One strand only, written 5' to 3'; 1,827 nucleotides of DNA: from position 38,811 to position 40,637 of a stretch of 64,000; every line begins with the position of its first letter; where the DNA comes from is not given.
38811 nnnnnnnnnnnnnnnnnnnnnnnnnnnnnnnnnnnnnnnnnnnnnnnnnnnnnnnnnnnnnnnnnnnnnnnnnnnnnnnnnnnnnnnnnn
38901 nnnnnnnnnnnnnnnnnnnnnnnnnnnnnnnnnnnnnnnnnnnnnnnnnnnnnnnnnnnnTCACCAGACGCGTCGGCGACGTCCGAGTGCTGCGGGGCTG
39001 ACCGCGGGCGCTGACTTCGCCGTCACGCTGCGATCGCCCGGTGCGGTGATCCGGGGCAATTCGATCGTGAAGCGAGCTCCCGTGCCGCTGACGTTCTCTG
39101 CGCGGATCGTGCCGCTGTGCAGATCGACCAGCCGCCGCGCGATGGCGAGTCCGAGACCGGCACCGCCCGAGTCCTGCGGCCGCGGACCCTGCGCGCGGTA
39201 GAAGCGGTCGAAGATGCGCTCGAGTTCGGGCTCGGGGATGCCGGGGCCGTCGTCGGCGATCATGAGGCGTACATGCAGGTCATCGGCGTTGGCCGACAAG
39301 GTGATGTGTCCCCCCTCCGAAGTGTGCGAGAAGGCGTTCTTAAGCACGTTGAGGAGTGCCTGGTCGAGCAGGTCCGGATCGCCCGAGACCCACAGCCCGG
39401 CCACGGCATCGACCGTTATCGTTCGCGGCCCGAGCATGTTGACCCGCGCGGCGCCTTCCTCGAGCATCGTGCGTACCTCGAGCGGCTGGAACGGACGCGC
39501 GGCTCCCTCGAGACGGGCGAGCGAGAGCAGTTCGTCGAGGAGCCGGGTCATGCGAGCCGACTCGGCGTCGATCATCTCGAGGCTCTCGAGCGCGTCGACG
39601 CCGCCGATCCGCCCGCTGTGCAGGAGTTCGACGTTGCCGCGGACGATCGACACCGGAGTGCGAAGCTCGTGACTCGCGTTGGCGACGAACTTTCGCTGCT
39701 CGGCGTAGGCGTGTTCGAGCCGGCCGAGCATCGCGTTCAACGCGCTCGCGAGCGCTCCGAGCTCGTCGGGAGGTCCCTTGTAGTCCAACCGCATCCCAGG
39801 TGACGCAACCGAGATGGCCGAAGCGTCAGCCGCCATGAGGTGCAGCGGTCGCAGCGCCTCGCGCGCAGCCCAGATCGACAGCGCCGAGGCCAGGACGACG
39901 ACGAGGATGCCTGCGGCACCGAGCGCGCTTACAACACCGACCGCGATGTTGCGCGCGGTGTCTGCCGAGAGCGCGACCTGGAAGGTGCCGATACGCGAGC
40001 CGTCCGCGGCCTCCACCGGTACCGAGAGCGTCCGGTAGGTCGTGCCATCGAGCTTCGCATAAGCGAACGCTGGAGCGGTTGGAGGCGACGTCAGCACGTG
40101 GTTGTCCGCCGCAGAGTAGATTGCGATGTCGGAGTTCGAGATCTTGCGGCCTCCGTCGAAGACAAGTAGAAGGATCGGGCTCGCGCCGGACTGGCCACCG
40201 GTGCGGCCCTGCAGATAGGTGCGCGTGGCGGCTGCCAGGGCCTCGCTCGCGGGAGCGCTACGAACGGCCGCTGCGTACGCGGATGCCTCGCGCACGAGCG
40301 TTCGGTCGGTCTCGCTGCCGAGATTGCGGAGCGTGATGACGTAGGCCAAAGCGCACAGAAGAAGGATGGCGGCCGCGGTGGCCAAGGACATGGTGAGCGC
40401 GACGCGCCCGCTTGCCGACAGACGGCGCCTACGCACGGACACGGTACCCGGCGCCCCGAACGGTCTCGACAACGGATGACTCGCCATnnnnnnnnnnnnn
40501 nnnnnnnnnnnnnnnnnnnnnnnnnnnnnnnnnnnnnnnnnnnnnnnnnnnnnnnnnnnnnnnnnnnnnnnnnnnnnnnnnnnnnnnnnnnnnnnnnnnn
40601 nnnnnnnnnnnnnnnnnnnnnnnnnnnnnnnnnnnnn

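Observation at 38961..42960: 19-haem NapC/NirT-anchored cytochrome apparently co-transcribed with a Ser-rich membrane protein and an OmpR/histidine-kinase pair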

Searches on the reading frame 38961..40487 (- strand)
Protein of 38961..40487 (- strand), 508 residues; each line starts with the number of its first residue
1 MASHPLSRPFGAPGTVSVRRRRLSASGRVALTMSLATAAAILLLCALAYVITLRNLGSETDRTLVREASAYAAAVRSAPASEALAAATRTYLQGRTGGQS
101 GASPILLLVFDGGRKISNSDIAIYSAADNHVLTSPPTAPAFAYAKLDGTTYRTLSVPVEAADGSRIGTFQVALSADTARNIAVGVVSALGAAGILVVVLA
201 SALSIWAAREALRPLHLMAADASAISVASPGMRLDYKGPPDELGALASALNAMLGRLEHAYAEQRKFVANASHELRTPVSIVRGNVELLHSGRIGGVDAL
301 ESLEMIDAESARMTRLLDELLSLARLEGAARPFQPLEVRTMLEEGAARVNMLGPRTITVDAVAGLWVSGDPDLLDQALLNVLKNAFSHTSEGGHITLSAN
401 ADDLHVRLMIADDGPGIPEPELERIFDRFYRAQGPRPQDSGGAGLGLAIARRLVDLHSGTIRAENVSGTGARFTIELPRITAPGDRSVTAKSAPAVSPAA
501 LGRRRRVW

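Call 3: search_protein_families(library=pfam, proteins=[window:38961-40487:-], max_evalue=0.01)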
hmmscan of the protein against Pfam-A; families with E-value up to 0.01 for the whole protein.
window:38961-40487:- (508 aa): 5 families
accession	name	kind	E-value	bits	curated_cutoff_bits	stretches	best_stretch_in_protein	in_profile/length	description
PF02518.31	HATPase_c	-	1.6e-28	99.8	26.4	1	369-479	1-109/111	Histidine kinase-, DNA gyrase B-, and HSP90-like ATPase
PF00512.31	HisKA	-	2.2e-15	56.9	26.9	1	264-327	2-64/66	His Kinase A (phospho-acceptor) domain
PF00672.30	HAMP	-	4.8e-07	30.4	25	1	206-258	1-52/53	HAMP domain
PF13581.12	HATPase_c_2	-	2.6e-05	24.7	27.4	1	378-457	40-112/127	Histidine kinase-like ATPase domain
PF13589.12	HATPase_c_3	-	0.0016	18.9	25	1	375-450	4-80/137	Histidine kinase-, DNA gyrase B-, and HSP90-like ATPase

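Call 21: search_protein_families(library=ncbifam, proteins=[window:38961-40487:-], max_evalue=0.001)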
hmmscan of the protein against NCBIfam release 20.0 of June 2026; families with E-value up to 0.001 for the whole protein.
window:38961-40487:- (508 aa): 82 families (the best 25 are shown)
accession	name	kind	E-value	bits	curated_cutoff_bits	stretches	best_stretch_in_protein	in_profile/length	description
TIGR01386.1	cztS_silS_copS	subfamily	3e-63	214.4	292.55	1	24-478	3-457/457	heavy metal sensor histidine kinase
NF033092.0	HK_WalK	equivalog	8.1e-58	196.4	725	2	262-478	370-593/594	cell wall metabolism sensor histidine kinase WalK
NF046044.1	PnpS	equivalog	4.2e-54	184.1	400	1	264-478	170-390/390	two-component system histidine kinase PnpS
TIGR02966.1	phoR_proteo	equivalog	1.6e-52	178.6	334.2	1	261-476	111-332/333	phosphate regulon sensor histidine kinase PhoR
NF008312.0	PRK11100.1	equivalog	3.2e-48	164.7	356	1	188-479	183-474/477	two-component system sensor histidine kinase CreC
NF007837.0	PRK10549.1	equivalog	3.9e-45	154.4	603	1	195-480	172-459/466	envelope stress sensor histidine kinase BaeS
NF040691.1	MtrAB_MtrB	equivalog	3.7e-44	151.6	450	1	178-481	179-494/507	MtrAB system histidine kinase MtrB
NF041735.1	hist_kin_RppB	equivalog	3.9e-44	151.2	400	1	259-478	211-438/438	two-component system sensor histidine kinase RppB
NF012163.2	BaeS_SmeS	equivalog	6e-44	150.7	500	1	195-478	172-457/457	sensor histidine kinase efflux regulator BaeS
NF007007.0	PRK09470.1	equivalog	2.3e-39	135.6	486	1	194-479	175-459/463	envelope stress sensor histidine kinase CpxA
NF007345.0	PRK09835.1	subfamily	2.7e-39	135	423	1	139-479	136-480/482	Cu(+)/Ag(+) sensor histidine kinase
NF033093.1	HK_VicK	exception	8.3e-37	126.9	680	2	362-478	318-434/448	cell wall metabolism sensor histidine kinase VicK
NF052314.1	T9SS_HK_PorY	subfamily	9e-37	127.1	350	1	149-461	98-403/418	PorY family sensor histidine kinase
NF041210.1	his_kin_PieS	equivalog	1.6e-36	126.3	850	1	195-480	175-471/474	two component system sensor histidine kinase PieS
NF008025.0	PRK10755.1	equivalog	2.1e-36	125.4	314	1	184-479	64-356/362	two-component system sensor histidine kinase PmrB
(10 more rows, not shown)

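Call 58: find_homologous_proteins(query=window:38961-40442:-, max_evalue=1e-20)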
Query window:38961-40442:- (493 aa): 4999 proteins with E <= 1e-20 among 8000 candidates; the best 120 are listed.
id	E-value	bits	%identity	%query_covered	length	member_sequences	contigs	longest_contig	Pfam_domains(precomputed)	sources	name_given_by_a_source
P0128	2.3e-297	1004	100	97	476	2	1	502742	PF00672.31,PF13581.13,PF02518.32,PF00512.32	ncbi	-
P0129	8.2e-230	781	82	88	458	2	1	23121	PF00672.31,PF02518.32,PF00512.32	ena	-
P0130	3.6e-201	687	71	95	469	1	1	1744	PF00672.31,PF02518.32,PF00512.32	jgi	jgi:two-component system OmpR family sensor kinase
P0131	2.6e-195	668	69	94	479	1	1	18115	PF00672.31,PF02518.32,PF00512.32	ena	-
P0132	5.4e-194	663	71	91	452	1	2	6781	PF00672.31,PF13581.13,PF02518.32,PF00512.32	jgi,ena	-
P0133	8.1e-194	663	71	91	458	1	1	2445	PF00672.31,PF13581.13,PF02518.32,PF00512.32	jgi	jgi:two-component system OmpR family sensor kinase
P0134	3.4e-193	661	70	91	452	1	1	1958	PF00672.31,PF13581.13,PF02518.32,PF00512.32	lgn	-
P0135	3.8e-191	654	68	95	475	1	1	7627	PF00672.31,PF02518.32,PF00512.32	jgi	-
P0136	1.4e-190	652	70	92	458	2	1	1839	PF00672.31,PF13581.13,PF02518.32,PF00512.32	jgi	jgi:two-component system, OmpR family, sensor kinase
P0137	2.4e-190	651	69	91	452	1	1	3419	PF00672.31,PF13581.13,PF02518.32,PF00512.32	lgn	-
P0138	7.1e-190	650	68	95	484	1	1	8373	PF02518.32,PF00512.32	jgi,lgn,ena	-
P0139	2.2e-189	648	70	91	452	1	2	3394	PF00672.31,PF13581.13,PF02518.32,PF00512.32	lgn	-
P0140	2.7e-189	648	69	93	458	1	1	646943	PF00672.31,PF02518.32,PF00512.32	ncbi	-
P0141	9.3e-189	646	69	91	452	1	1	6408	PF00672.31,PF13581.13,PF02518.32,PF00512.32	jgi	jgi:two-component system, OmpR family, sensor kinase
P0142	1.6e-185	635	68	91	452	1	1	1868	PF00672.31,PF13581.13,PF02518.32,PF00512.32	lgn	-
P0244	3.0e-137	476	56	88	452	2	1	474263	PF00672.31,PF13581.13,PF02518.32,PF00512.32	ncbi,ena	-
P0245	4.9e-137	476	53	89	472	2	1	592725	PF00672.31,PF02518.32,PF00512.32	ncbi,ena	-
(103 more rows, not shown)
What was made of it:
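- Tried and rejected: The full-length kinase query worked (call 58).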

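Call 59: find_encoding_contigs(protein=P0245, flank=8000, max_places=2)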
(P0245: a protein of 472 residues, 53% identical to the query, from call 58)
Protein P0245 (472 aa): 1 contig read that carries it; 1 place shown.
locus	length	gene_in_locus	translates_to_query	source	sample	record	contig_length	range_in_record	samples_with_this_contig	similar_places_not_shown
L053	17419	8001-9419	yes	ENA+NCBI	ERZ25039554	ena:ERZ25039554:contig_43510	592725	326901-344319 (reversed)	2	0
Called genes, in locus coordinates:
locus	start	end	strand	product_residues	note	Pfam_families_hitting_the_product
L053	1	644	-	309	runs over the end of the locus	PF01520:Amidase_3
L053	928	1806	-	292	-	PF23981:DUF7305 (faint)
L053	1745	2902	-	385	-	-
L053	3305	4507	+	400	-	PF00155:Aminotran_1_2, PF01041:DegT_DnrJ_EryC1 (weak)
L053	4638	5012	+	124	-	PF13473:Cupredoxin_1, PF00127:Copper-bind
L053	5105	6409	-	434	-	PF06832:BiPBP_C (faint), PF17957:Big_7, PF13620:CarboxypepD_reg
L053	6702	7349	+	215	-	-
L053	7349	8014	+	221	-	PF00072:Response_reg, PF00486:Trans_reg_C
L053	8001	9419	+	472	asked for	PF00672:HAMP, PF00512:HisKA, PF02518:HATPase_c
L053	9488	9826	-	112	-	-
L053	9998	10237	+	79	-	PF11823:Se_S_carrier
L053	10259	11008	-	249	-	PF01869:BcrAD_BadFG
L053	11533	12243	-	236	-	PF06050:HGD-D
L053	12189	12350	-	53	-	-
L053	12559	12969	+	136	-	PF18936:DUF5684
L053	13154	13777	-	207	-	PF00586:AIRS, PF02769:AIRS_C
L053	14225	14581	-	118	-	PF02541:Ppx-GppA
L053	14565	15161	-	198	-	PF02541:Ppx-GppA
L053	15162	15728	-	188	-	PF04417:DUF501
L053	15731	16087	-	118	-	PF04977:DivIC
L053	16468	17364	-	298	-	PF13649:Methyltransf_25 (weak)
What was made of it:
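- The relocated sensory unit in L053 lies near a Se/S-carrier gene and selD (call 59).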

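Call 60: find_encoding_contigs(protein=P0244, flank=8000, max_places=2)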
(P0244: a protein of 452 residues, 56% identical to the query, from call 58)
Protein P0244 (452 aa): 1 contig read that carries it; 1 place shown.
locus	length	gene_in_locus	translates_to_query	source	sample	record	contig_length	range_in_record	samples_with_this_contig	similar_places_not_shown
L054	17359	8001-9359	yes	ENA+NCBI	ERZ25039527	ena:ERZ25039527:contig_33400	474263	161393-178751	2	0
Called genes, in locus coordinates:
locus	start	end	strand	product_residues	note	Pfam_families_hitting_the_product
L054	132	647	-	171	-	PF00881:Nitroreductase, PF14512:TM1586_NiRdase (weak), PF00881:Nitroreductase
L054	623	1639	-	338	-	PF04463:2-thiour_desulf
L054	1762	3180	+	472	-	PF00875:DNA_photolyase, PF03441:FAD_binding_7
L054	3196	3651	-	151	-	-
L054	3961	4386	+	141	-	-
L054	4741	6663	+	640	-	-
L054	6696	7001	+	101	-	-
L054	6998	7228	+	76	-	-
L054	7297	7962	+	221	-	PF00072:Response_reg, PF00486:Trans_reg_C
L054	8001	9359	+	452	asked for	PF00672:HAMP (weak), PF00512:HisKA, PF02518:HATPase_c, PF13581:HATPase_c_2 (weak)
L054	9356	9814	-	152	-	PF12802:MarR_2 (faint), PF09107:WHD_3rd_SelB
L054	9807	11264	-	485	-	PF00009:GTP_EFTU, PF01926:MMR_HSR1, PF03144:GTP_EFTU_D2, PF25461:Beta-barrel_SelB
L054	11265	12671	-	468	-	PF12390:Se-cys_synth_N, PF03841:SelA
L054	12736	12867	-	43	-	-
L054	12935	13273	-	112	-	-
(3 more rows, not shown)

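Call 61: find_encoding_contigs(protein=P0140, flank=8000, max_places=2)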
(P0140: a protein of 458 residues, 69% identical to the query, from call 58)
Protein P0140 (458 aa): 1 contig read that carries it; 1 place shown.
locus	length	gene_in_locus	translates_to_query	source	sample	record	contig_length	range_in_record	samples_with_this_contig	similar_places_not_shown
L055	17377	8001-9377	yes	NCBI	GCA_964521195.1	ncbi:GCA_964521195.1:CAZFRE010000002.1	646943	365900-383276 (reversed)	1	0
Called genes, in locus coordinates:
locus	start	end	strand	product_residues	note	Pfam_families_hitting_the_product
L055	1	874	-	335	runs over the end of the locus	PF00348:polyprenyl_synt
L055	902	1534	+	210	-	PF18936:DUF5684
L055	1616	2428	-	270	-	PF03649:UPF0014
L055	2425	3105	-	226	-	PF13191:AAA_16 (weak), PF00005:ABC_tran, PF13401:AAA_22 (faint), PF13304:AAA_21 (faint)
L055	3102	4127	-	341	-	PF04463:2-thiour_desulf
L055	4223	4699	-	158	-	-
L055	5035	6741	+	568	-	-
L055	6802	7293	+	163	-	-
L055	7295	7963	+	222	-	PF00072:Response_reg, PF00486:Trans_reg_C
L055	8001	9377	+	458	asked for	PF00672:HAMP, PF00512:HisKA, PF02518:HATPase_c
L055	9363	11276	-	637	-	PF00009:GTP_EFTU, PF01926:MMR_HSR1 (weak), PF12802:MarR_2 (faint), PF03144:GTP_EFTU_D2, PF25461:Beta-barrel_SelB, PF09106:WHD_2nd_SelB (weak), PF09107:WHD_3rd_SelB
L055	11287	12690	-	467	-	PF12390:Se-cys_synth_N, PF03841:SelA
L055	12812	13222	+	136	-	PF01814:Hemerythrin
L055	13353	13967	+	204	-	PF13302:Acetyltransf_3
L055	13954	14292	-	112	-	-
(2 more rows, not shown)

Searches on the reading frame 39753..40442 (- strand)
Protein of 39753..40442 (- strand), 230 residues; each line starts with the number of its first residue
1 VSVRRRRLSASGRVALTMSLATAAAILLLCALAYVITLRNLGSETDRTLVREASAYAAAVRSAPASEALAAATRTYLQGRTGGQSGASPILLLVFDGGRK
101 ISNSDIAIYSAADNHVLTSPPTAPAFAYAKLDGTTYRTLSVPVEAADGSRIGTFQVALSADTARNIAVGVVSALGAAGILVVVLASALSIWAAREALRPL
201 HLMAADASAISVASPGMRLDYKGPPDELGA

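Call 27: find_homologous_proteins(query=A2, max_evalue=0.001)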
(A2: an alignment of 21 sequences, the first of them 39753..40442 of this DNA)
Query A2 (21 sequences) (230 aa, profile of the alignment): 7 proteins with E <= 0.001 among 8000 candidates.
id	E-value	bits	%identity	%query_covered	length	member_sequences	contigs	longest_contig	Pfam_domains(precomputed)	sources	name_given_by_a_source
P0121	2.0e-83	297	50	97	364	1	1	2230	PF00672.31,PF26769.1,PF00512.32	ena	-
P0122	3.0e-75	271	38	100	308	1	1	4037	PF00672.31,PF00512.32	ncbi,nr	ncbi:MAG: histidine kinase dimerization/phospho-acceptor domain-containing protein, partial [Corioba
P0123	8.1e-63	230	37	97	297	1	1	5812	PF00672.31,PF00512.32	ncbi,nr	ncbi:MAG: HAMP domain-containing protein, partial [Thermoleophilia bacterium]|nr:HAMP domain-contain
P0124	4.4e-6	44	39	22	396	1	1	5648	PF00672.31,PF02518.32,PF00512.32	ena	-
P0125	4.4e-6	44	39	22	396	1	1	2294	PF00672.31,PF02518.32,PF00512.32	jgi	-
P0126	5.1e-6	44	39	21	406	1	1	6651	PF00672.31,PF02518.32,PF00512.32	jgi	jgi:signal transduction histidine kinase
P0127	2.4e-4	39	-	-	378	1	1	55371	PF00672.31,PF00512.32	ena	-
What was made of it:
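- Tried and rejected: A profile search with the sensor alignment in the word-indexed database returned only 7 proteins (call 27).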
